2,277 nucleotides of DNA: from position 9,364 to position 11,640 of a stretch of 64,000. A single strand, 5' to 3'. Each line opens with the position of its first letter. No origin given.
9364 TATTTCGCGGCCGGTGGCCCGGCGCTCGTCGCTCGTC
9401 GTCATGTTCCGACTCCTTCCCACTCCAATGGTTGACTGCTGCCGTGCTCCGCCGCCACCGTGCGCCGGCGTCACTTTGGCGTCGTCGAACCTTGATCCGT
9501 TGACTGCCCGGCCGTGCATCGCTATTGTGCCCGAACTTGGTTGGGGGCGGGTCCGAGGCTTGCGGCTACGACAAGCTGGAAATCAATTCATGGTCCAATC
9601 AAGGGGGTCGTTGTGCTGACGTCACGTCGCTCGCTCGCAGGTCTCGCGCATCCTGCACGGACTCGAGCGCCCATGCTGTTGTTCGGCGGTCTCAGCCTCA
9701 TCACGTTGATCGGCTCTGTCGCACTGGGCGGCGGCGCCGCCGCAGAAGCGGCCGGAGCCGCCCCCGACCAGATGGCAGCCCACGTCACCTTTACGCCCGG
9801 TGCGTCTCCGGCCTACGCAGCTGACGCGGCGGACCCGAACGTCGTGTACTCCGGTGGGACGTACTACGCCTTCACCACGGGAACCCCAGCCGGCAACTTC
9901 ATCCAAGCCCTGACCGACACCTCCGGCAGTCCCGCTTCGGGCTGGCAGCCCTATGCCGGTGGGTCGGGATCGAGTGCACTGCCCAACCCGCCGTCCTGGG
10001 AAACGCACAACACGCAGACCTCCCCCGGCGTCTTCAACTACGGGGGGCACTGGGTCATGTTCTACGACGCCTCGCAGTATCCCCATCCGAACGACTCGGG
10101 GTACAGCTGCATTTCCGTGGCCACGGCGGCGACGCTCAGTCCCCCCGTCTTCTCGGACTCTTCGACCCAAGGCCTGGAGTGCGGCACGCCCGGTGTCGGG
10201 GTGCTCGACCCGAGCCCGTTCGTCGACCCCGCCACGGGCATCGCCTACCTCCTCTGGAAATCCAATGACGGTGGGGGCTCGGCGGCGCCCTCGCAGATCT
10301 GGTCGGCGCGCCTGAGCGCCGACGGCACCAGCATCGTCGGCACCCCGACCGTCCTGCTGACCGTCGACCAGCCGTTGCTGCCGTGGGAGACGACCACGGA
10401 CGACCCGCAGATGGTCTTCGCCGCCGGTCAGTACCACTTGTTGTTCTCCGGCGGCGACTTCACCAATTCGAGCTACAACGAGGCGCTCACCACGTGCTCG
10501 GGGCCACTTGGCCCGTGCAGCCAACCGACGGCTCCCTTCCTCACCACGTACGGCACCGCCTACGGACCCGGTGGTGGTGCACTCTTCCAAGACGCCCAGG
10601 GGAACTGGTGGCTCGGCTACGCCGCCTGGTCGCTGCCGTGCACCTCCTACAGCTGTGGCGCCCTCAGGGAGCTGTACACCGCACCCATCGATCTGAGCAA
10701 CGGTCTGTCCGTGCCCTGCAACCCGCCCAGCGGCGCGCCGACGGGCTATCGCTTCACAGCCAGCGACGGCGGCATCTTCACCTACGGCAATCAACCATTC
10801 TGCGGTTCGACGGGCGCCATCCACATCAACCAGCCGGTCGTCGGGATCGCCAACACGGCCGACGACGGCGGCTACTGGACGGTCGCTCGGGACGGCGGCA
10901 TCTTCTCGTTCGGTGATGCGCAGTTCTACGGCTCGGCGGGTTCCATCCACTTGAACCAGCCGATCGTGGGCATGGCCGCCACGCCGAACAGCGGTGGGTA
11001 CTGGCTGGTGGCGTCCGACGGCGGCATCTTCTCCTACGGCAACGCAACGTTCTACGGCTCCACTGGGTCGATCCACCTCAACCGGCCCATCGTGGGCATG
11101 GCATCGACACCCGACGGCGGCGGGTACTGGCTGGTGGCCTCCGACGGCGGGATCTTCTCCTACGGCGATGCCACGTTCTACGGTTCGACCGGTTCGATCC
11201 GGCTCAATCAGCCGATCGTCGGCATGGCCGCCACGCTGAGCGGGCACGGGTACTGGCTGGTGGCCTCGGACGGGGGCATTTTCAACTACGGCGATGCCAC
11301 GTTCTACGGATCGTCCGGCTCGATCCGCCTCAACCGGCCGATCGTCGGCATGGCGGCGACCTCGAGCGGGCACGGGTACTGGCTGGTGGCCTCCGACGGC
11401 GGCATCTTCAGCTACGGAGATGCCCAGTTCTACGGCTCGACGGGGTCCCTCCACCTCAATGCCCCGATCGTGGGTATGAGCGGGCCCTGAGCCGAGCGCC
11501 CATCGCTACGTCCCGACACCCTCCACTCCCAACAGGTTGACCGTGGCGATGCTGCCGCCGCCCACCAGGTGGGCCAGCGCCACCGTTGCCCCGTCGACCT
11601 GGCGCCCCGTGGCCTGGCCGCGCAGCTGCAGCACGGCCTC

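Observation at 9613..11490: Secreted GH43-like beta-propeller fused to six highly conserved 42-aa repeats (likely second propeller), encoded by near-identical 126-bp DNA repeats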

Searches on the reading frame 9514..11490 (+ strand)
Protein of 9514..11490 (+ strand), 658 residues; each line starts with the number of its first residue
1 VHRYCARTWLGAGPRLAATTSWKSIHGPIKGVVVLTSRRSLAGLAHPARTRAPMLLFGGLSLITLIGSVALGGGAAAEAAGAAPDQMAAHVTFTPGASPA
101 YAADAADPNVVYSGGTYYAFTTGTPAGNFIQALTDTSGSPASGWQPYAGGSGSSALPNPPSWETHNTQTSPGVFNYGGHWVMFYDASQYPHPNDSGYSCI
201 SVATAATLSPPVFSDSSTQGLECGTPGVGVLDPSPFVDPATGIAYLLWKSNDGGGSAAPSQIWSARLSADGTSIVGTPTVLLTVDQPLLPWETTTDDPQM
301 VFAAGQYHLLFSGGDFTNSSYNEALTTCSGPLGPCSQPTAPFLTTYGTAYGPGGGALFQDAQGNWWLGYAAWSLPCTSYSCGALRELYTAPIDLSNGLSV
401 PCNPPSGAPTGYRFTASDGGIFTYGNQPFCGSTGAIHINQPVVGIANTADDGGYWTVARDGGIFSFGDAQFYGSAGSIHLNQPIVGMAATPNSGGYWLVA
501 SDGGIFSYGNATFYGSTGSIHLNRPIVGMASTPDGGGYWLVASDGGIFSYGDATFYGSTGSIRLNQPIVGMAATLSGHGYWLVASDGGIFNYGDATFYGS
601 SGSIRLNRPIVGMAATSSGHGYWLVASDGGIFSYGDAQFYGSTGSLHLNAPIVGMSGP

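Call 3: search_protein_families(library=pfam, proteins=[window:9514-11490:+], max_evalue=1)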
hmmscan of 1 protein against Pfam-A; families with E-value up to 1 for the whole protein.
window:9514-11490:+ (658 aa): 3 families
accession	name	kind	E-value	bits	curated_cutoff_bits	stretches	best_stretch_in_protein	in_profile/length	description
PF04616.20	Glyco_hydro_43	-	8.9e-21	74.9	32.2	1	99-395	4-283/288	Glycosyl hydrolases family 43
PF02237.23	BPL_C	-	0.0093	16.3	21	0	563-595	9-45/48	Biotin protein ligase C terminal domain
PF18675.7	HepII_C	-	0.31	11.5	26.1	0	452-465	50-63/88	Heparinase II C-terminal domain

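Call 4: search_protein_families(library=ncbifam, proteins=[window:9514-11490:+], max_evalue=1)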
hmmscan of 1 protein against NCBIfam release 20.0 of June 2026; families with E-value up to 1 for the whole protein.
window:9514-11490:+ (658 aa): 1 family
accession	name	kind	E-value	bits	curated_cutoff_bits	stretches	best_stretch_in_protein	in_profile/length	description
NF002452.0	PRK01631.1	equivalog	0.042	13.8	144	0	511-528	37-54/76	hypothetical protein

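Call 12: find_encoding_contigs(protein=window:9613-11490:+, flank=10000, max_places=4)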
Protein window:9613-11490:+ (625 aa): no gene with exactly this product is on record in the collection.

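Call 22: find_related_loci(query=window:9613-11487:+, collection=genome_contigs, flank=6000)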
Query window:9613-11487:+ (625 aa) in genome_contigs; peptide patterns used: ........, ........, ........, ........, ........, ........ (x = any residue, [..] = any of these).
223 stretches matched a pattern; 183 encode a relative of the query (tblastn E <= 1e-3); the best 80 are kept; 80 distinct loci.
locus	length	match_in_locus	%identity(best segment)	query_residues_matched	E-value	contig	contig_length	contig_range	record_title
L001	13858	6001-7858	85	12-625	0e+0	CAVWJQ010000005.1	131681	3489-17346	MAG: uncultured Acidimicrobiaceae bacterium isolate MFD05502.bin.3.261 genome assembly, contig: contig_18851, whole geno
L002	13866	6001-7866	81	3-625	0e+0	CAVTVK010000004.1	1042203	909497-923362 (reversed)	MAG: uncultured Acidimicrobiaceae bacterium isolate MFD04967.bin.1.220 genome assembly, contig: contig_27226, whole geno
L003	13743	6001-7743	83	42-625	0e+0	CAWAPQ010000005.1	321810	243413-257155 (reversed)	MAG: uncultured Acidimicrobiaceae bacterium isolate MFD04463.bin.1.212 genome assembly, contig: contig_20260, whole geno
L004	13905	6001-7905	79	4-625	0e+0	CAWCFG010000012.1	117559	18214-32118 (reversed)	MAG: uncultured Acidimicrobiaceae bacterium isolate MFD00964.bin.3.580 genome assembly, contig: contig_27771, whole geno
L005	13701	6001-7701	82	56-625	0e+0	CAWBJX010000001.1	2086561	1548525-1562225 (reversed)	MAG: uncultured Acidimicrobiaceae bacterium isolate MFD03044.bin.2.82 genome assembly, contig: contig_16279, whole genom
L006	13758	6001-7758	82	42-625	0e+0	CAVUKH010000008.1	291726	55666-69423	MAG: uncultured Acidimicrobiaceae bacterium isolate MFD01716.bin.2.97 genome assembly, contig: contig_4840, whole genome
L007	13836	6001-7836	76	11-625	0e+0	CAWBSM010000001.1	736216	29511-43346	MAG: uncultured Acidimicrobiaceae bacterium isolate MFD00731.bin.3.201 genome assembly, contig: contig_13096, whole geno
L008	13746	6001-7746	78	41-625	0e+0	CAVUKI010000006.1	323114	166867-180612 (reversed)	MAG: uncultured Acidimicrobiaceae bacterium isolate MFD01716.bin.2.149 genome assembly, contig: contig_19850, whole geno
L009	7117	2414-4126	80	55-625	0e+0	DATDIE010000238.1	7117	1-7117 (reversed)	MAG TPA_asm: Acidimicrobiales bacterium isolate SMAG_U296 k141_415571, whole genome shotgun sequence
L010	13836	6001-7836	77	11-625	0e+0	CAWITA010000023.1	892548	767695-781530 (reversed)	MAG: uncultured Acidimicrobiaceae bacterium isolate MFD09222.bin.2.119 genome assembly, contig: contig_65447, whole geno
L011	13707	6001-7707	80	57-625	0e+0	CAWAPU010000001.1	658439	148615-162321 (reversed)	MAG: uncultured Acidimicrobiaceae bacterium isolate MFD04434.bin.2.146 genome assembly, contig: contig_15505, whole geno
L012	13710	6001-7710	79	56-625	0e+0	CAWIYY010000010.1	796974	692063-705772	MAG: uncultured Acidimicrobiaceae bacterium isolate MFD06092.bin.2.89 genome assembly, contig: contig_30537, whole genom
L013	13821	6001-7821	75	16-625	0e+0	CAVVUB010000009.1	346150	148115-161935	MAG: uncultured Acidimicrobiaceae bacterium isolate MFD04463.bin.2.63 genome assembly, contig: contig_8313, whole genome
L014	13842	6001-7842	75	12-624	0e+0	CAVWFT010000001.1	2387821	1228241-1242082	MAG: uncultured Acidimicrobiaceae bacterium isolate MFD09671.bin.1.53 genome assembly, contig: contig_40749, whole genom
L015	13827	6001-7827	74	16-625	0e+0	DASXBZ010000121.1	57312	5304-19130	MAG TPA_asm: Acidimicrobiales bacterium isolate SMAG_U5047 k141_1064281, whole genome shotgun sequence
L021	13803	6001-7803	67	16-624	0e+0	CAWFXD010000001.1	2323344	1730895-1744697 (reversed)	MAG: uncultured Acidimicrobiaceae bacterium isolate MFD09286.bin.1.20 genome assembly, contig: contig_18741, whole genom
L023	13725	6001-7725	69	42-616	0e+0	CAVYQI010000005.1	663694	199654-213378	MAG: uncultured Acidimicrobiaceae bacterium isolate MFD06092.bin.2.49 genome assembly, contig: contig_39653, whole genom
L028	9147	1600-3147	72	65-624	0e+0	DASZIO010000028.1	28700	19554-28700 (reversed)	MAG TPA_asm: Acidimicrobiales bacterium isolate SMAG_U6604 k141_216687, whole genome shotgun sequence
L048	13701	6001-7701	64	65-623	0e+0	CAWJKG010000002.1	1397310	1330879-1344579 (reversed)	MAG: uncultured Acidimicrobiaceae bacterium isolate MFD05512.bin.3.249 genome assembly, contig: contig_18887, whole geno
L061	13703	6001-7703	73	57-624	0e+0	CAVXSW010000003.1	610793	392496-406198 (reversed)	MAG: uncultured Acidimicrobiales bacterium isolate MFD09603.bin.2.51 genome assembly, contig: contig_11529, whole genome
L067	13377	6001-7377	68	42-625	0e+0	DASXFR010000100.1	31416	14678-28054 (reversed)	MAG TPA_asm: Acidimicrobiales bacterium isolate SMAG_U5143 k141_509145, whole genome shotgun sequence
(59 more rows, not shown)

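Call 60: search_protein_families(library=pfam, proteins=[L014:11391-13796:-, L021:10988-12625:-, L023:10394-11848:-, L028:5619-7382:-, L028:7974-9098:-, L048:3224-5332:+, L061:10045-11526:-, L067:8727-10514:-], max_evalue=0.00001)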
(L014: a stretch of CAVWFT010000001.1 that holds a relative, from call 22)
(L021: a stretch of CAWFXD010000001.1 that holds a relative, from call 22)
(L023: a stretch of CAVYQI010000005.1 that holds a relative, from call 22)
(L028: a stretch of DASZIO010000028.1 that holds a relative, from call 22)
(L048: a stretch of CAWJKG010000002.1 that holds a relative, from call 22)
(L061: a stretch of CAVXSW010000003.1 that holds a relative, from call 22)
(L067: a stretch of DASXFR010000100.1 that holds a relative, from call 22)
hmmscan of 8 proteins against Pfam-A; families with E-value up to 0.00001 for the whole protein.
L014:11391-13796:- (802 aa): 5 families
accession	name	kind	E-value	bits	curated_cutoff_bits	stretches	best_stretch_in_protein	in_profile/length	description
PF18911.6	PKD_4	-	2.3e-17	63.3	27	1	446-523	2-78/85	PKD domain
PF00801.26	PKD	-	4.7e-13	49.4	23.5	1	454-524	8-76/80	PKD domain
PF10282.15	Lactonase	-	5.2e-10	39.5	21.7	1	215-424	33-225/344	Lactonase, 7-bladed beta-propeller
PF21783.3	YNCE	-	1.8e-07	31.3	27.1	0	215-396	152-332/339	YNCE-like beta-propeller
PF25174.1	Beta-prop_THOC3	-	2.6e-07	30.3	305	0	266-429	51-210/272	THOC3 beta-propeller domain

L021:10988-12625:- (546 aa): 0 families

L023:10394-11848:- (485 aa): 0 families

L028:5619-7382:- (588 aa): 0 families

L028:7974-9098:- (375 aa): 0 families

L048:3224-5332:+ (703 aa): 0 families

L061:10045-11526:- (494 aa): 0 families

L067:8727-10514:- (596 aa): 0 families
